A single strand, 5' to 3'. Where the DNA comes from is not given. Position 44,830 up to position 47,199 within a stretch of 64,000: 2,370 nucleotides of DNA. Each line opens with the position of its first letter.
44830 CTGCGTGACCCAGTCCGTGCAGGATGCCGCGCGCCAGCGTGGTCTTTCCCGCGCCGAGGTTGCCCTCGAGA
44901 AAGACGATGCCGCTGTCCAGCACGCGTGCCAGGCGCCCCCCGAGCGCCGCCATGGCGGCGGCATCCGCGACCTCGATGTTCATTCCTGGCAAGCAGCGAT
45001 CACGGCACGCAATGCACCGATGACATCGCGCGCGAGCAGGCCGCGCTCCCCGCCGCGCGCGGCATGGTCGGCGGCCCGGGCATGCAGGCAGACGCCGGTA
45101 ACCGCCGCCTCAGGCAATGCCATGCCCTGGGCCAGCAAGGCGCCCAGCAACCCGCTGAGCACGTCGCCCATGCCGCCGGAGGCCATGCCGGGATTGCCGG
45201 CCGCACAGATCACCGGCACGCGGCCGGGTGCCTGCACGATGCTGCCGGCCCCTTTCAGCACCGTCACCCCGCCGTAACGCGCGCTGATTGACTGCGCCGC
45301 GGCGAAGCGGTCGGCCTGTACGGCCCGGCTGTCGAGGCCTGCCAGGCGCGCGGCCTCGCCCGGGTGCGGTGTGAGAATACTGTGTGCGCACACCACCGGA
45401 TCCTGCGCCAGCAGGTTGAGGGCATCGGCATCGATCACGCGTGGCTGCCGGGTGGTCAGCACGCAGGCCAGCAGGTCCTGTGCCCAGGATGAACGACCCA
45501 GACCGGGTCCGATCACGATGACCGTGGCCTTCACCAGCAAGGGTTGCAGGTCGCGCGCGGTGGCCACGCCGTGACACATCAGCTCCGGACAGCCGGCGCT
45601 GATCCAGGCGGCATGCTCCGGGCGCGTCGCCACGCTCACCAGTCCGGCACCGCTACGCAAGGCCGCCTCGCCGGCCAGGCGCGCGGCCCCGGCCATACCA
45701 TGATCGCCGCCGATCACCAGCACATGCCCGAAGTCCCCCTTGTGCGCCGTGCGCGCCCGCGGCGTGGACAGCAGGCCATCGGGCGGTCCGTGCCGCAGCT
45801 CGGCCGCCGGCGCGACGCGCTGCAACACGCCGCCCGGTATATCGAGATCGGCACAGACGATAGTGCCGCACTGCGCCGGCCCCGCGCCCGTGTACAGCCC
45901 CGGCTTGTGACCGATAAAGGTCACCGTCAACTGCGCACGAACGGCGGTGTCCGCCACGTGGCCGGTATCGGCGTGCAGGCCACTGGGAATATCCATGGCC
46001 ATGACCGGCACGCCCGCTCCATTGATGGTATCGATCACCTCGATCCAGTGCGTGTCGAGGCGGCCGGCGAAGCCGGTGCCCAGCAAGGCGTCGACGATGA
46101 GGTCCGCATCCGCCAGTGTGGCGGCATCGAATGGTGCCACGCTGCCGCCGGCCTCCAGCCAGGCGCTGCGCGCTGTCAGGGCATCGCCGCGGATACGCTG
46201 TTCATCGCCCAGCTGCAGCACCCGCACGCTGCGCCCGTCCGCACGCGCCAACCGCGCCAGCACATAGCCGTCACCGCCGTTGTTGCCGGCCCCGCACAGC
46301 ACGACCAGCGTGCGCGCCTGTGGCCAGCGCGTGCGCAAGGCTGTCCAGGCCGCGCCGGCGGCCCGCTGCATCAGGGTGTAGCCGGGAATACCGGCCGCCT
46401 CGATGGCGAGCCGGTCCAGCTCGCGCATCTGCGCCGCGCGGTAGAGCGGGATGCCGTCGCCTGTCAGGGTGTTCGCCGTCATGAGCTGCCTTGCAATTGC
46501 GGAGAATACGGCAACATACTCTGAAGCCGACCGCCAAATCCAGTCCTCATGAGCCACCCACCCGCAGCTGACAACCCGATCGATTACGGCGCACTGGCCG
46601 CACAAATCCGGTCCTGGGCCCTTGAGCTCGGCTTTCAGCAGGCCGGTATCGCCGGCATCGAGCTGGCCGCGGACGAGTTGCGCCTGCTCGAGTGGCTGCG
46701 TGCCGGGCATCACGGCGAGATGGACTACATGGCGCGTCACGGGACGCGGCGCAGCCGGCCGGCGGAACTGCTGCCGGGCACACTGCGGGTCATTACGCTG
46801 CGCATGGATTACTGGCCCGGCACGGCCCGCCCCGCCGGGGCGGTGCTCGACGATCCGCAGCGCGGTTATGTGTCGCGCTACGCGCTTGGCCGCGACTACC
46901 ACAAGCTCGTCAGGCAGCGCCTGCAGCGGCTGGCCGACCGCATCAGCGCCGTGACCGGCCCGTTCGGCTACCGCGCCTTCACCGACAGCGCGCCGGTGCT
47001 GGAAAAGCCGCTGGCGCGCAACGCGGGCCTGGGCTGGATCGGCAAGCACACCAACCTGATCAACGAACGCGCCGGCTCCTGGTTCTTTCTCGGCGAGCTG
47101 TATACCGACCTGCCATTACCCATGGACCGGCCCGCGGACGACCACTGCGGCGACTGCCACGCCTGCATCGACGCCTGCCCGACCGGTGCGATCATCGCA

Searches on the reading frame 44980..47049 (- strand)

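Call 67: search_protein_families(library=pfam, proteins=[window:44980-47049:-], max_evalue=0.00001)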
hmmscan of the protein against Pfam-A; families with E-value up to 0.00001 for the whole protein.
window:44980-47049:- (689 aa): 2 families
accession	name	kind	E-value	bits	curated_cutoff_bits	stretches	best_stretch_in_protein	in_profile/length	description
PF01256.23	Carb_kinase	-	1.2e-62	212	27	1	443-676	1-236/242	NAD(P)H-hydrate dehydratase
PF03853.21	YjeF_N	-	5e-43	147.4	24.9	1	225-384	3-169/169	YjeF-related protein N-terminus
